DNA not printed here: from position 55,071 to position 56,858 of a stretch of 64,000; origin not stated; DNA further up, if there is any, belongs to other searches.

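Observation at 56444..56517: In-frame C-run/G-run mini-hairpin insertion in ugd, sharing modules with intergenic arrays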

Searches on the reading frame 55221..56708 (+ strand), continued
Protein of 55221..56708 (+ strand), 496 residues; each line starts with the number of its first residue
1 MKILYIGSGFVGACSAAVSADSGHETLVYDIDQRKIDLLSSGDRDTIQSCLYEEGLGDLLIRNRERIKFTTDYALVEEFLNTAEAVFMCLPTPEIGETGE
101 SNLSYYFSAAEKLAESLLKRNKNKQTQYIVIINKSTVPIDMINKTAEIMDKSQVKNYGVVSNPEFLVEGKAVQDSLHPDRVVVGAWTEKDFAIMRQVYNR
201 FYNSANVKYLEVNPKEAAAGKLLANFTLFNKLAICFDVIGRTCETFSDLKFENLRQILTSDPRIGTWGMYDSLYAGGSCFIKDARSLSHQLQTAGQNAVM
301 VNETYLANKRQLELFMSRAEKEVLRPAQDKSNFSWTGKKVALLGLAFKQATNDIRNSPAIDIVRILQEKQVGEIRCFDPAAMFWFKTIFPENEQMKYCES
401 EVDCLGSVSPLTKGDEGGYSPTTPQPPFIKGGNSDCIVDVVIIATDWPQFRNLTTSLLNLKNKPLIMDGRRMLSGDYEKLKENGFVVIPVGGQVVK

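Call 25: find_encoding_contigs(protein=P0039, flank=10000, max_places=1)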
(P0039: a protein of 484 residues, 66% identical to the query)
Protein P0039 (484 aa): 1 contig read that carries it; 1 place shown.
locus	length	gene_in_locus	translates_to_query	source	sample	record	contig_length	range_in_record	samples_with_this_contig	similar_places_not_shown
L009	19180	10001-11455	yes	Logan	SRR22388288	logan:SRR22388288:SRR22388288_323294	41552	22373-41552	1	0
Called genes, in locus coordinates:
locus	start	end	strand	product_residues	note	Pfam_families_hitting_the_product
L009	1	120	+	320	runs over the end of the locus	PF01522:Polysacc_deac_1 (weak)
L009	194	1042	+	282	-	PF13469:Sulfotransfer_3, PF00685:Sulfotransfer_1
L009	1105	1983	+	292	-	PF13489:Methyltransf_23, PF13847:Methyltransf_31, PF08241:Methyltransf_11, PF08242:Methyltransf_12, PF13649:Methyltransf_25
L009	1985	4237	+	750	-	PF00224:PK, PF14306:PUA_2, PF01747:ATP-sulfurylase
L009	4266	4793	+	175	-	PF01583:APS_kinase, PF13671:AAA_33 (weak)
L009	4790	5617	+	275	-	PF00459:Inositol_P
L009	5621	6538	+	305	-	PF00892:EamA (weak)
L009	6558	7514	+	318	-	PF00389:2-Hacid_dh, PF02826:2-Hacid_dh_C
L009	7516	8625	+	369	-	PF03102:NeuB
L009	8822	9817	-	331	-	-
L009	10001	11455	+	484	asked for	PF03721:UDPG_MGDP_dh_N, PF00984:UDPG_MGDP_dh, PF03720:UDPG_MGDP_dh_C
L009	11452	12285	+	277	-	-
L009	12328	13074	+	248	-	PF03721:UDPG_MGDP_dh_N, PF00984:UDPG_MGDP_dh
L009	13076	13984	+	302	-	PF01073:3Beta_HSD, PF01370:Epimerase, PF02719:Polysacc_synt_2, PF04321:RmlD_sub_bind, PF05368:NmrA, PF08659:KR (weak), PF13460:NAD_binding_10, PF16363:GDP_Man_Dehyd, +1 more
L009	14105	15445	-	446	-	PF13727:CoA_binding_3 (weak), PF02397:Bac_transf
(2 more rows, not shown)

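Call 26: find_encoding_contigs(protein=P0004, flank=10000, max_places=1)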
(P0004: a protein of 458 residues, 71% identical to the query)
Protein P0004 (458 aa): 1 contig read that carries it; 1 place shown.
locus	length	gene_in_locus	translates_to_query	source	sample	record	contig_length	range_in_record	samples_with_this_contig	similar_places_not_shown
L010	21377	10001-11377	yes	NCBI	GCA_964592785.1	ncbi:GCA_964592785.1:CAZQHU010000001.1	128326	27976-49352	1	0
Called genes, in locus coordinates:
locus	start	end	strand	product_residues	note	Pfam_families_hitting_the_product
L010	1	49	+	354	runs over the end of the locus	PF13439:Glyco_transf_4, PF20706:GT4-conflict, PF00534:Glycos_transf_1, PF13692:Glyco_trans_1_4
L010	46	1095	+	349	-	PF00534:Glycos_transf_1, PF13692:Glyco_trans_1_4, PF13524:Glyco_trans_1_2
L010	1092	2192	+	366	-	PF00534:Glycos_transf_1, PF13692:Glyco_trans_1_4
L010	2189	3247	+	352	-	PF01041:DegT_DnrJ_EryC1, PF01053:Cys_Met_Meta_PP (weak)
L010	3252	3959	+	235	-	PF01209:Ubie_methyltran, PF03291:mRNA_G-N7_MeTrfase (faint), PF13489:Methyltransf_23, PF07021:MetW (weak), PF13649:Methyltransf_25, PF13847:Methyltransf_31, PF08241:Methyltransf_11, PF08242:Methyltransf_12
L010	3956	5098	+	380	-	PF13439:Glyco_transf_4, PF20706:GT4-conflict (weak), PF00534:Glycos_transf_1, PF13524:Glyco_trans_1_2 (weak), PF13692:Glyco_trans_1_4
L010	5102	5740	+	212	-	PF02585:PIG-L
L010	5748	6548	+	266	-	PF13489:Methyltransf_23, PF13847:Methyltransf_31, PF08241:Methyltransf_11, PF08242:Methyltransf_12 (weak), PF13649:Methyltransf_25 (weak)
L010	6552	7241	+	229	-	PF08889:WbqC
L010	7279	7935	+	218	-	PF01209:Ubie_methyltran, PF05175:MTS, PF05401:NodS (weak), PF13489:Methyltransf_23, PF13847:Methyltransf_31, PF08241:Methyltransf_11, PF08242:Methyltransf_12, PF13649:Methyltransf_25, +4 more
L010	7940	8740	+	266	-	PF01066:CDP-OH_P_transf (weak)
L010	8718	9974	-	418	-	PF01943:Polysacc_synt, PF13440:Polysacc_synt_3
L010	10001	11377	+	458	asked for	PF03721:UDPG_MGDP_dh_N, PF00984:UDPG_MGDP_dh, PF03720:UDPG_MGDP_dh_C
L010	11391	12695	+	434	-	PF01210:NAD_Gly3P_dh_N (weak), PF03446:NAD_binding_2 (faint), PF03721:UDPG_MGDP_dh_N, PF00984:UDPG_MGDP_dh, PF03720:UDPG_MGDP_dh_C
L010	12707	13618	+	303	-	PF01073:3Beta_HSD, PF01370:Epimerase, PF02719:Polysacc_synt_2, PF04321:RmlD_sub_bind, PF05368:NmrA, PF07993:NAD_binding_4 (faint), PF13460:NAD_binding_10, PF16363:GDP_Man_Dehyd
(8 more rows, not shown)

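Call 33: find_related_loci(query=window:55221-56708:+, collection=genome_contigs, flank=10000)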
Query window:55221-56708:+ (496 aa) in genome_contigs; peptide patterns used: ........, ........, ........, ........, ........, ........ (x = any residue, [..] = any of these).
141 stretches matched a pattern; 15 encode a relative of the query (tblastn E <= 1e-3); 15 distinct loci.
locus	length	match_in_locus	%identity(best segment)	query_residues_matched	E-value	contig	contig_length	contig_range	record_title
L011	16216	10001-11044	24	6-379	2e-19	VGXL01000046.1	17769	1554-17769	MAG: Phycisphaerae bacterium isolate M_DeepCast_65m_m2_009 M_DeepCast_65m_m2_009_Ga0194120_10005858, whole genome shotgu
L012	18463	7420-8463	26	6-379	8e-19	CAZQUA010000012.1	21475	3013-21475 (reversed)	MAG TPA_asm: uncultured Isosphaeraceae bacterium isolate binchicken_co176_110 genome assembly, contig: NODE_1297_length_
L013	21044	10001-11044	26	6-379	2e-18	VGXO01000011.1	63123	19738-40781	MAG: Phycisphaerae bacterium isolate K_Offshore_80m_m2_006 K_Offshore_80m_m2_006_Ga0194132_10000818, whole genome shotgu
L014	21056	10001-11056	25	2-379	5e-18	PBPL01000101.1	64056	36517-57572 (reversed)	MAG: Deltaproteobacteria bacterium isolate RS363 TaraRedSea_contig_128722, whole genome shotgun sequence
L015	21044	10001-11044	24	6-379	8e-18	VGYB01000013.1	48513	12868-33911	MAG: Planctomycetota bacterium isolate K_Offshore_120m_m2_148 K_Offshore_120m_m2_148_Ga0194131_10001023, whole genome sh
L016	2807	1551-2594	24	6-379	4e-18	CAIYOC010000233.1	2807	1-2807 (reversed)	uncultured bacterium isolate Loclat_bin-16982 genome assembly, contig: bin-16982:233/283, whole genome shotgun sequence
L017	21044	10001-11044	24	6-379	9e-18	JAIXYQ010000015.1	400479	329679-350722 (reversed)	MAG: Planctomycetaceae bacterium isolate D8_MAG_00020 pond_D8_MAG_00020_000000000006, whole genome shotgun sequence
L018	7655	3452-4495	23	6-379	9e-18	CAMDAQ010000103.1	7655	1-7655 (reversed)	MAG: Singulisphaera sp. GP187 isolate ME-21oct19-3 genome assembly, contig: ME-21oct19-C17866, whole genome shotgun sequ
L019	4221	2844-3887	23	6-379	1e-17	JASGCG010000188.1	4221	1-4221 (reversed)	MAG: Bacteroidia bacterium isolate MAG12 NODE_13311_length_4221_cov_10.340374, whole genome shotgun sequence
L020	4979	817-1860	24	6-379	2e-17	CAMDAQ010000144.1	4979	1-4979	MAG: Singulisphaera sp. GP187 isolate ME-21oct19-3 genome assembly, contig: ME-21oct19-C33574, whole genome shotgun sequ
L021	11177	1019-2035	24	6-369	2e-17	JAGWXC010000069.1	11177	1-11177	MAG: Planctomycetota bacterium isolate REEB458 contig-150_10735, whole genome shotgun sequence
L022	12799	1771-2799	24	6-369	7e-17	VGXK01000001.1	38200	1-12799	MAG: Phycisphaerae bacterium isolate K_Offshore_120m_m2_041 K_Offshore_120m_m2_041_Ga0194131_10001634, whole genome shot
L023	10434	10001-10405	27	6-156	3e-10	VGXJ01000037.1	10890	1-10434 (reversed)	MAG: Phycisphaerae bacterium isolate M_surface_10_m1_294 M_surface_10_m1_294_Ga0194123_10007442, whole genome shotgun se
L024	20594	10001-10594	26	3-218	6e-9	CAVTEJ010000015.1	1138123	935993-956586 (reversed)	MAG: uncultured Planctomycetota bacterium isolate MFD00822.bin.2.173 genome assembly, contig: contig_35074, whole genome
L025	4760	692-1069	26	6-147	7e-9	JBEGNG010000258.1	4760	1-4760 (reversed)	MAG: Planctomycetota bacterium isolate NASQAN2016_083_F_bin.24 scaffold_10356, whole genome shotgun sequence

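Call 49: predict_structure(alignment_id=A2)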
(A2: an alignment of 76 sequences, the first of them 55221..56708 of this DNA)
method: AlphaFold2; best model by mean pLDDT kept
length: 496 residues; sequences in the alignment: 76
mean_pLDDT: 83.2   pTM: 0.79
mean pLDDT of the five models: 83.2, 83.2, 81.4, 80.5, 75.0
residues with pLDDT >= 90: 235; 70-90: 179; 50-70: 48; < 50: 34
segments of 3 or more residues with pLDDT < 50: 166-175, 327-329, 415-433
pLDDT, mean of each block of 10 residues (from residue 1): 93 88 95 94 89 83 96 98 94 57 84 97 94 80 94 96 56 57 92 91 86 87 78 74 80 79 67 63 78 85 78 89 63 89 88 83 96 96 93 97 81 46 40 69 92 93 93 93 94 87
secondary structure, 60 per line:
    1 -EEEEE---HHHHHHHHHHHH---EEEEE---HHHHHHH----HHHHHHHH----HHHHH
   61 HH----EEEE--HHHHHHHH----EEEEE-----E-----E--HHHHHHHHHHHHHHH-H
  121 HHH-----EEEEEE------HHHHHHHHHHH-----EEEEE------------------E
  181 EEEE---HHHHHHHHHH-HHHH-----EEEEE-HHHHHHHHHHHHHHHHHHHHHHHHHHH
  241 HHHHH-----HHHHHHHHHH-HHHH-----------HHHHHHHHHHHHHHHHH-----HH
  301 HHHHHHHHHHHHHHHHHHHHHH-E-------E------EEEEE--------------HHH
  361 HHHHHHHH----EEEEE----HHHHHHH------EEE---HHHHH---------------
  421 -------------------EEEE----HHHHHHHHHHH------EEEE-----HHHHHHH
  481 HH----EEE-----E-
elements in order: E2-6 H10-21 E25-29 H33-39 H44-51 H56-62 E67-70 H73-80 E85-89 H104-118 H120-123 E129-134 H141-151 E157-161 E180-184 H188-197 H199-202 E208-212 H214-245 H251-260 H262-265 H277-293 H299-322 E339-343 H358-368 E373-377 H382-388 E395-397 H401-405 E440-443 H448-458 E465-468 H474-482 E487-489

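Call 83: find_encoding_contigs(protein=window:55221-56708:+, flank=2000, max_places=4)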
Protein window:55221-56708:+ (496 aa): 9 contigs read that carry it; 3 places shown.
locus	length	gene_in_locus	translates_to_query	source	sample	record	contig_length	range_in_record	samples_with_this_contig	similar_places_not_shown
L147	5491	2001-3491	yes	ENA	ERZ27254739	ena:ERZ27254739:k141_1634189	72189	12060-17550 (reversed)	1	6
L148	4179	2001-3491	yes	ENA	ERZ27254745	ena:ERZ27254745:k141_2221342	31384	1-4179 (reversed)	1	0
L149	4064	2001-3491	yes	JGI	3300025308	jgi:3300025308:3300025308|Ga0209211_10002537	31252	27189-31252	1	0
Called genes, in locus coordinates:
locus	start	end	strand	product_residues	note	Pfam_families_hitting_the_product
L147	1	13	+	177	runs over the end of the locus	PF00156:Pribosyltran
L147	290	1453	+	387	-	PF07486:Hydrolase_2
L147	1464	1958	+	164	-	-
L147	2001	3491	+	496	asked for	PF03721:UDPG_MGDP_dh_N, PF00984:UDPG_MGDP_dh, PF03720:UDPG_MGDP_dh_C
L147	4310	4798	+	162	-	-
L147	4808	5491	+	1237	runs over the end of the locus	PF00932:LTD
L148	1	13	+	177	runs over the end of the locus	PF00156:Pribosyltran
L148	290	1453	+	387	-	PF07486:Hydrolase_2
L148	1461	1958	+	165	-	-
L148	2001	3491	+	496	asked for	PF03721:UDPG_MGDP_dh_N, PF00984:UDPG_MGDP_dh, PF03720:UDPG_MGDP_dh_C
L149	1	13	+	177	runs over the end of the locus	PF00156:Pribosyltran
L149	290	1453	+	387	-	PF07486:Hydrolase_2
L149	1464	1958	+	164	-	-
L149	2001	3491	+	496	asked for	PF03721:UDPG_MGDP_dh_N, PF00984:UDPG_MGDP_dh, PF03720:UDPG_MGDP_dh_C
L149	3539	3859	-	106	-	-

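Call 89: fold_search(model_id=the predicted structure, library=pdb)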
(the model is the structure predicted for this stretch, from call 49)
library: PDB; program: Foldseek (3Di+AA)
matches with E <= 10: 1904; with E <= 0.001: 387
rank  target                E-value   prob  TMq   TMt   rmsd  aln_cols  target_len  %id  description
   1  2y0d_D                9.1e-32  1.00  0.77  0.84   3.4       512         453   26  BceC mutation Y10K (released 2011-07-27)
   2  2y0e_A                1.7e-31  1.00  0.78  0.83   3.4       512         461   26  BceC and the final step of UGDs reaction (released 2011-07-27)
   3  2y0e_C                4.7e-31  1.00  0.76  0.83   3.6       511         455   26  BceC and the final step of UGDs reaction (released 2011-07-27)
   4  2y0d_B                5.8e-31  1.00  0.76  0.84   3.6       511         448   26  BceC mutation Y10K (released 2011-07-27)
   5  2y0d_A                5.8e-31  1.00  0.77  0.83   3.6       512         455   26  BceC mutation Y10K (released 2011-07-27)
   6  3gg2_C                7.7e-31  1.00  0.74  0.87   3.3       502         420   24  Crystal structure of UDP-glucose 6-dehydrogenase from Porphyromonas gingivalis bound to product UDP-glucuronate (released 2009-03-24)
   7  3gg2_B                1.3e-30  1.00  0.74  0.86   3.2       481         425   26  Crystal structure of UDP-glucose 6-dehydrogenase from Porphyromonas gingivalis bound to product UDP-glucuronate (released 2009-03-24)
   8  2y0c_C                1.8e-30  1.00  0.76  0.81   3.7       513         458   26  BceC mutation Y10S (released 2011-07-27)
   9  3khu_F                2.1e-30  1.00  0.75  0.80   4.0       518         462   22  Crystal structure of human UDP-glucose dehydrogenase Glu161Gln, in complex with thiohemiacetal intermediate (released 2009-11-17)
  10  2y0c_A                3.3e-30  1.00  0.77  0.82   3.6       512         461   26  BceC mutation Y10S (released 2011-07-27)
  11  2y0d_C                4.9e-30  1.00  0.77  0.84   3.4       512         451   26  BceC mutation Y10K (released 2011-07-27)
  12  3gg2_A                8.2e-30  1.00  0.75  0.85   3.5       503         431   25  Crystal structure of UDP-glucose 6-dehydrogenase from Porphyromonas gingivalis bound to product UDP-glucuronate (released 2009-03-24)
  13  4a7p_B                1.1e-29  1.00  0.77  0.88   3.2       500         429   28  Se-Met derivatized UgdG, UDP-glucose dehydrogenase from Sphingomonas elodea (released 2012-11-21)
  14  3gg2_D                1.2e-29  1.00  0.74  0.85   3.2       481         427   26  Crystal structure of UDP-glucose 6-dehydrogenase from Porphyromonas gingivalis bound to product UDP-glucuronate (released 2009-03-24)
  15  3khu_D                1.2e-29  1.00  0.75  0.79   4.0       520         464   22  Crystal structure of human UDP-glucose dehydrogenase Glu161Gln, in complex with thiohemiacetal intermediate (released 2009-11-17)
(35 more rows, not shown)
